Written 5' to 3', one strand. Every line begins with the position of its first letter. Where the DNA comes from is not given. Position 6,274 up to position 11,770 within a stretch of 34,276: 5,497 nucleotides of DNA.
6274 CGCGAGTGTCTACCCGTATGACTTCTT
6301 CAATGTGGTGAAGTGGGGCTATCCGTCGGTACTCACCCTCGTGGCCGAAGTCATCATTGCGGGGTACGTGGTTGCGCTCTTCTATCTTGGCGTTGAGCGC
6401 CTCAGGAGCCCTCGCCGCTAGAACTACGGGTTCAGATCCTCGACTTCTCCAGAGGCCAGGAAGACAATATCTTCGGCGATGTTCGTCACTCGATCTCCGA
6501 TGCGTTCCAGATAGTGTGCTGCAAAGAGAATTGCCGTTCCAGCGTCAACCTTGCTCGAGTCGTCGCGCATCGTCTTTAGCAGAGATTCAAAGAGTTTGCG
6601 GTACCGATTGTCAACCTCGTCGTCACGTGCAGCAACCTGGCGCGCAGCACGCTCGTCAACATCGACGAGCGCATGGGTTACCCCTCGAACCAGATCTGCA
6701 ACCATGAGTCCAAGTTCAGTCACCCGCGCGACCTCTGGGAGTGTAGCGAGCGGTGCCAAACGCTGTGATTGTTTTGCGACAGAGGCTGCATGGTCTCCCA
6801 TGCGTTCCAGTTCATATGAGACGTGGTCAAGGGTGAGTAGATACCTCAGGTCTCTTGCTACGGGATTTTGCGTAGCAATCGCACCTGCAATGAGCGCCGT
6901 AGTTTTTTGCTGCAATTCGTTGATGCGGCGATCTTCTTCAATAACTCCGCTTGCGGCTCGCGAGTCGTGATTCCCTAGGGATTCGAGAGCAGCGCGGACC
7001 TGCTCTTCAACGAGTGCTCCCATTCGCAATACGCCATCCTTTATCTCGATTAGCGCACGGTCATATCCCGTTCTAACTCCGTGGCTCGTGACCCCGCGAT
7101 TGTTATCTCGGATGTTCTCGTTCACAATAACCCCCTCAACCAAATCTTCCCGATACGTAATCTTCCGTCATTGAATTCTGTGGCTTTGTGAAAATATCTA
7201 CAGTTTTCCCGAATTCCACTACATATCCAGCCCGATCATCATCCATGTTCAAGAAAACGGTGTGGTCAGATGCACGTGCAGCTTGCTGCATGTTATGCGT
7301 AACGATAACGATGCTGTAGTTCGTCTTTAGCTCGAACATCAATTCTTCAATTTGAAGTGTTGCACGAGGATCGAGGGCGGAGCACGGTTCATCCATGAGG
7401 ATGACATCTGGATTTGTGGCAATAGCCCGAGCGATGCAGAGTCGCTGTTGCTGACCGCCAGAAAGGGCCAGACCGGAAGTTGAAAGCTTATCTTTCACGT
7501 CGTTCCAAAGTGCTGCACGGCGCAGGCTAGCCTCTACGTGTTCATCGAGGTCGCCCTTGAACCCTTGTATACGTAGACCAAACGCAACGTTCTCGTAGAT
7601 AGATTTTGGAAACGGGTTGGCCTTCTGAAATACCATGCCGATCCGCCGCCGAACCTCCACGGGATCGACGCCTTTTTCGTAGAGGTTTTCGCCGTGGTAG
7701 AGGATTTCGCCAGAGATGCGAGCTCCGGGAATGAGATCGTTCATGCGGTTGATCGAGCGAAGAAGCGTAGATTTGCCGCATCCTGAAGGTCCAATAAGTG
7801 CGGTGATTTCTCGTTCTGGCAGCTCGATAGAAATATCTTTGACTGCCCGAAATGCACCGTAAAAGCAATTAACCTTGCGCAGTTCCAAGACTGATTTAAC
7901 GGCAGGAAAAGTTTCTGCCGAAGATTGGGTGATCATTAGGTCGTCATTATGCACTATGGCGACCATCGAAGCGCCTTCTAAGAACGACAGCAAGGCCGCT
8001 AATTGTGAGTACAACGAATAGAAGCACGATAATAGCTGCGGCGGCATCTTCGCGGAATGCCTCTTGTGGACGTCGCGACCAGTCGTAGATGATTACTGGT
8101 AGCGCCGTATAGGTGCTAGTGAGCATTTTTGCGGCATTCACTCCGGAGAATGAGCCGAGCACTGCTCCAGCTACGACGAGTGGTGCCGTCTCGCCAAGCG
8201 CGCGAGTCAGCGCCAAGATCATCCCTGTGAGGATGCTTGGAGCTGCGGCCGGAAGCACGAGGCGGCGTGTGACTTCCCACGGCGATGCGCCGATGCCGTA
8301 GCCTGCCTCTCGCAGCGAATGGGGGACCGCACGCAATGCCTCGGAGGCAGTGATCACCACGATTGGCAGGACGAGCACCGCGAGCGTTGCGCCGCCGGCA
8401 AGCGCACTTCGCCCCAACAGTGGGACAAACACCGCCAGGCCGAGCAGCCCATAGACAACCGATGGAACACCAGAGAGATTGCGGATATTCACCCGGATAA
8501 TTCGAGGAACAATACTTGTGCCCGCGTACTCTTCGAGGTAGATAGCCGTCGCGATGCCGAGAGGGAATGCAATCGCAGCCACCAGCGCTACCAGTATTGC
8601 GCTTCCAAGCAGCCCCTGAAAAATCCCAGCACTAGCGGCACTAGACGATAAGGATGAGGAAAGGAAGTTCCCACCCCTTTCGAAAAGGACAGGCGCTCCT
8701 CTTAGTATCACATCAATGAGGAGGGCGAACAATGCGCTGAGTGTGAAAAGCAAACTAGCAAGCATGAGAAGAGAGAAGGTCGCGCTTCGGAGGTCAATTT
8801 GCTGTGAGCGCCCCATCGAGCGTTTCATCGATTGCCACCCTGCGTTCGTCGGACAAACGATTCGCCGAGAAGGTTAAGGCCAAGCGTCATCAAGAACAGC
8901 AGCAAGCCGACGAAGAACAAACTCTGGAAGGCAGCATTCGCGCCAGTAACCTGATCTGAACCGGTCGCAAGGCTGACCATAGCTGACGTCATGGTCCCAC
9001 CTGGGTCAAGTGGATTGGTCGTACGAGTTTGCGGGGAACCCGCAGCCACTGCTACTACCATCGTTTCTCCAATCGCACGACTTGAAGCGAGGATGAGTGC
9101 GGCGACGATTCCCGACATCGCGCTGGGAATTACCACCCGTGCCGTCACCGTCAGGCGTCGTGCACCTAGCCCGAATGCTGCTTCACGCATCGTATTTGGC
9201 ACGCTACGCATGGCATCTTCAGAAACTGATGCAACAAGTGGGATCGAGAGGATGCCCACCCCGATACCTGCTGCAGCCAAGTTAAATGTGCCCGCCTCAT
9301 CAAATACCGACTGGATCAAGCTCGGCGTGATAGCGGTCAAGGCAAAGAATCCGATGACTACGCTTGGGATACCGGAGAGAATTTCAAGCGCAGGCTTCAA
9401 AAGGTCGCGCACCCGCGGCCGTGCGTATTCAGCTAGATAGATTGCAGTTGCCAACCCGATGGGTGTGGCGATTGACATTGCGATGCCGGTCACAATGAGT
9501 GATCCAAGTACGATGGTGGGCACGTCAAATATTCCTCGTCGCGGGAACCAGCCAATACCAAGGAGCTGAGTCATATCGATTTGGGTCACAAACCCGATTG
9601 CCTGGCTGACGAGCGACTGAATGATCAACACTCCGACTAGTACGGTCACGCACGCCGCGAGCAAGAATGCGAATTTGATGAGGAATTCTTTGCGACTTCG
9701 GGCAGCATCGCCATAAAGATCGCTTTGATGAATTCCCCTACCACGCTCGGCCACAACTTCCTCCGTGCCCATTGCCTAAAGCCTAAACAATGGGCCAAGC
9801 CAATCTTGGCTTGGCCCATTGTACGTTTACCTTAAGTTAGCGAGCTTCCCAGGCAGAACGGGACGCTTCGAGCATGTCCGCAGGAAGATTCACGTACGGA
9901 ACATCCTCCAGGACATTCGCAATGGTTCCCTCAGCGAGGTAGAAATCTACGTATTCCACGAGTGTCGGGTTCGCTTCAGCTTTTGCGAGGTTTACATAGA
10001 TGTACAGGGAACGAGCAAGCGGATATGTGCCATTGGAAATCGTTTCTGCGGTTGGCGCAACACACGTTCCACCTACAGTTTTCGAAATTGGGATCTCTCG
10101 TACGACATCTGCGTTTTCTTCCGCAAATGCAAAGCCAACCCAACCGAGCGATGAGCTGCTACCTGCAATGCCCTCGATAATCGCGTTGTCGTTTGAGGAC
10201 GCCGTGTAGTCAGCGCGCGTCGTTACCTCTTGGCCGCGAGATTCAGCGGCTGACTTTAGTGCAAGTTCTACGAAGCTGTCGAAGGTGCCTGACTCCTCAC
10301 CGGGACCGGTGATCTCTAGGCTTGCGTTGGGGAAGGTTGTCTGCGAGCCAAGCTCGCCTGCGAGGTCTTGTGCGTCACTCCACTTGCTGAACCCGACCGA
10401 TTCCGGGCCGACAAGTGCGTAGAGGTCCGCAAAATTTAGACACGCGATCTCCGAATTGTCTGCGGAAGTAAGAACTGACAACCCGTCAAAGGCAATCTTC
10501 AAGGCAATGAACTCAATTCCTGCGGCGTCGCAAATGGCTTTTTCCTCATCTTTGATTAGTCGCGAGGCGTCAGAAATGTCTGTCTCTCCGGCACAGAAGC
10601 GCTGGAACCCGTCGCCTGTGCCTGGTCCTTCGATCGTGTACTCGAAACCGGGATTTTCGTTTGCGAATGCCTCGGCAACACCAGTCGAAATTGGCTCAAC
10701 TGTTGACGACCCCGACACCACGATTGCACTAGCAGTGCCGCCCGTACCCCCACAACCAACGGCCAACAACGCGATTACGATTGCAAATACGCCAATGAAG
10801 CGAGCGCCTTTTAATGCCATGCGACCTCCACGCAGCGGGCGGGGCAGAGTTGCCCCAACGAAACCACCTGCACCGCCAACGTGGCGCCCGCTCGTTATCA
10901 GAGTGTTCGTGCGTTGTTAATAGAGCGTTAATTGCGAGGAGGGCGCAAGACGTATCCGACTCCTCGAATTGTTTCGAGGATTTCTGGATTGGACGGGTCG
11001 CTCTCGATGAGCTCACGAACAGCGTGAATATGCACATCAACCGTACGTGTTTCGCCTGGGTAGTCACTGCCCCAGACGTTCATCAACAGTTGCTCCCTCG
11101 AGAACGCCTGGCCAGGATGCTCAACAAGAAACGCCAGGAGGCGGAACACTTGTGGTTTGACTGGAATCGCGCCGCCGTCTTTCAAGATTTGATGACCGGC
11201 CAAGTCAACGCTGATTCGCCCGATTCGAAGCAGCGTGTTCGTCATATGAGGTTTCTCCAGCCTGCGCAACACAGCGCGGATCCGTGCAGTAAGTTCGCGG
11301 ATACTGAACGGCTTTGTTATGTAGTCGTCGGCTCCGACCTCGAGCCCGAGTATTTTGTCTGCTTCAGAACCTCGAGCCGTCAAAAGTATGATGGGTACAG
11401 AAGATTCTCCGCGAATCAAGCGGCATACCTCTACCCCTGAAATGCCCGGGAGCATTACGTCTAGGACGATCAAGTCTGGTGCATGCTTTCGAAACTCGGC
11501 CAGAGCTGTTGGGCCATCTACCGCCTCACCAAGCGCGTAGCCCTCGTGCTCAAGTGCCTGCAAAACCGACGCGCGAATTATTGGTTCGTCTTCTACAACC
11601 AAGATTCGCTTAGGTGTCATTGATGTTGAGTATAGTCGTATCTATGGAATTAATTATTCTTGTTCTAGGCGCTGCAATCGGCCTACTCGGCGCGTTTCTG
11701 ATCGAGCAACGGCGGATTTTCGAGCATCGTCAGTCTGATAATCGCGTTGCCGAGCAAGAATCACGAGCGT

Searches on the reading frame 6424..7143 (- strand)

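Call 6: search_protein_families(library=pfam, proteins=[window:6424-7143:-], max_evalue=0.001)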
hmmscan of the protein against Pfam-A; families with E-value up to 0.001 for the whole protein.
window:6424-7143:- (239 aa): 1 family
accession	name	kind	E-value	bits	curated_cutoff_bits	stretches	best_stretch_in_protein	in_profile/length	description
PF01895.24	PhoU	-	6.2e-39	132.7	23.5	2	38-124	1-87/89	PhoU domain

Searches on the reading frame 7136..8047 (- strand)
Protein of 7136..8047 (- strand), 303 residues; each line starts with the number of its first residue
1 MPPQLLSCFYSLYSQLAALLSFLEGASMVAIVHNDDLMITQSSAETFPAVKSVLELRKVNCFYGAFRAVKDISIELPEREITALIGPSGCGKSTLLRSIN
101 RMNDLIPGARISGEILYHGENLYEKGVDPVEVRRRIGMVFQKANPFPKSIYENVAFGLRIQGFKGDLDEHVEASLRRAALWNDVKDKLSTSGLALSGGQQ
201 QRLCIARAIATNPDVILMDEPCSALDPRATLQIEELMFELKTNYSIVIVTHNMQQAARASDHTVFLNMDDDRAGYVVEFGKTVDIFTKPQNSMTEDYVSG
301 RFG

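Call 6: search_protein_families(library=pfam, proteins=[window:7136-8047:-], max_evalue=0.001)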
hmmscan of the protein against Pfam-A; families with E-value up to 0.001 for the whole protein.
window:7136-8047:- (303 aa): 9 families
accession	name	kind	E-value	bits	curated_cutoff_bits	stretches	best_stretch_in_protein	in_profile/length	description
PF00005.33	ABC_tran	-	8.3e-32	111.1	25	1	69-222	1-136/137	ABC transporter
PF13304.12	AAA_21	-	3.9e-10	40.7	27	0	195-253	238-300/304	AAA domain, putative AbiEii toxin, Type IV TA system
PF02463.25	SMC_N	-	3e-08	33.8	40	1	66-265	10-210/220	RecF/RecN/SMC N terminal domain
PF13175.12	AAA_15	-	3.4e-05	24.1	32.1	1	66-102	11-46/374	AAA ATPase domain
PF13401.12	AAA_22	-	9.2e-05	23.2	27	1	79-186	5-77/130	AAA domain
PF13476.12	AAA_23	-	0.00012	23.3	27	1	66-99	7-39/201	AAA domain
PF03193.22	RsgA_GTPase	-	0.00016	22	30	1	54-102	82-129/174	RsgA GTPase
PF13555.12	AAA_29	-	0.00025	21.2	27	1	66-96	12-39/61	P-loop containing region of AAA domain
PF20703.3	nSTAND1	-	0.00025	21.2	27.1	1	59-97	13-51/379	Novel STAND NTPase 1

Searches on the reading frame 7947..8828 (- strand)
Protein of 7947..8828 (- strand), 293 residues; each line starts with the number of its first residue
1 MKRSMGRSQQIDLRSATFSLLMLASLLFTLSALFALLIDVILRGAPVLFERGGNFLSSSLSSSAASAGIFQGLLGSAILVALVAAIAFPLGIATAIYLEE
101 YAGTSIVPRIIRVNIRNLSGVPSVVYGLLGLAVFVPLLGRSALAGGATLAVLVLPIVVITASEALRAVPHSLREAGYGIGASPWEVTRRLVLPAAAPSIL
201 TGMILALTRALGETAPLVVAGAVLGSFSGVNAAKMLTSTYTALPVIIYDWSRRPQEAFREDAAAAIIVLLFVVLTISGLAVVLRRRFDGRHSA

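Call 6: search_protein_families(library=pfam, proteins=[window:7947-8828:-], max_evalue=0.001)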
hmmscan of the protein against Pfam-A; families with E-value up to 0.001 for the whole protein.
window:7947-8828:- (293 aa): 1 family
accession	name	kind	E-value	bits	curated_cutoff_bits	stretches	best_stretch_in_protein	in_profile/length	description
PF00528.27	BPD_transp_1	-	6.3e-17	62.3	26.4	1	89-281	3-176/184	Binding-protein-dependent transport system inner membrane component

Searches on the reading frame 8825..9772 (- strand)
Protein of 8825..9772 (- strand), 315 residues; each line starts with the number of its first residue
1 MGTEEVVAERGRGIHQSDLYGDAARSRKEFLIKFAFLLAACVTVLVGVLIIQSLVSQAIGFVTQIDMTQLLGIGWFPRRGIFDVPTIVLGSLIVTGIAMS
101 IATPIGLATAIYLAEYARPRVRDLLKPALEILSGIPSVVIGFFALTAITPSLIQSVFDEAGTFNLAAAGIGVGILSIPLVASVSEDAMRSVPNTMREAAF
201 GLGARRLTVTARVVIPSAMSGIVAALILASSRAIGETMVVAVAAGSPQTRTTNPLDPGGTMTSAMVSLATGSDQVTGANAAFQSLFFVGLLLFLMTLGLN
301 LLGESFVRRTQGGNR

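Call 6: search_protein_families(library=pfam, proteins=[window:8825-9772:-], max_evalue=0.001)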
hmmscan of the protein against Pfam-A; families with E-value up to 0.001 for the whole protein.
window:8825-9772:- (315 aa): 1 family
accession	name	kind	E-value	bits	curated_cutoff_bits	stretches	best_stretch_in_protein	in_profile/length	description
PF00528.27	BPD_transp_1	-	2.4e-16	60.4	26.4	1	106-309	1-181/184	Binding-protein-dependent transport system inner membrane component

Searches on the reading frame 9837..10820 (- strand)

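Call 6: search_protein_families(library=pfam, proteins=[window:9837-10820:-], max_evalue=0.001)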
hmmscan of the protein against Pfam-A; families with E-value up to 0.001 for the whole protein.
window:9837-10820:- (327 aa): 1 family
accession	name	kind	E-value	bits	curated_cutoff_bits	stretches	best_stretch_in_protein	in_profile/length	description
PF12849.12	PBP_like_2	-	2.9e-25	90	27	1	27-295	4-264/267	PBP superfamily domain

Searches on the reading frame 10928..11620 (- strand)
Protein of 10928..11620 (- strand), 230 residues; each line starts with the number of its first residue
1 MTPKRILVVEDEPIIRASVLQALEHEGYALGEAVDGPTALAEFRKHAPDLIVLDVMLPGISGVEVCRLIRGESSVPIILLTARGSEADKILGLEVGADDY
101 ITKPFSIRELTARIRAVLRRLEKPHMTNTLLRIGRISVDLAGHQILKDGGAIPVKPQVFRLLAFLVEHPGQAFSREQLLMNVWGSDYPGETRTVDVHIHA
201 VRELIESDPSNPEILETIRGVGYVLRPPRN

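Call 7: search_protein_families(library=pfam, proteins=[window:10928-11620:-], max_evalue=0.001)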
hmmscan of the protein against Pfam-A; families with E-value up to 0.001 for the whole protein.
window:10928-11620:- (230 aa): 2 families
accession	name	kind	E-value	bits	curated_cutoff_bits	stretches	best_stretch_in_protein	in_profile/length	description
PF00072.30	Response_reg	-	3.2e-31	108.2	30.2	1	6-115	1-111/111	Response regulator receiver domain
PF00486.34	Trans_reg_C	-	3.2e-25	88.4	26.2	1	151-225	3-77/77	Transcriptional regulatory protein, C terminal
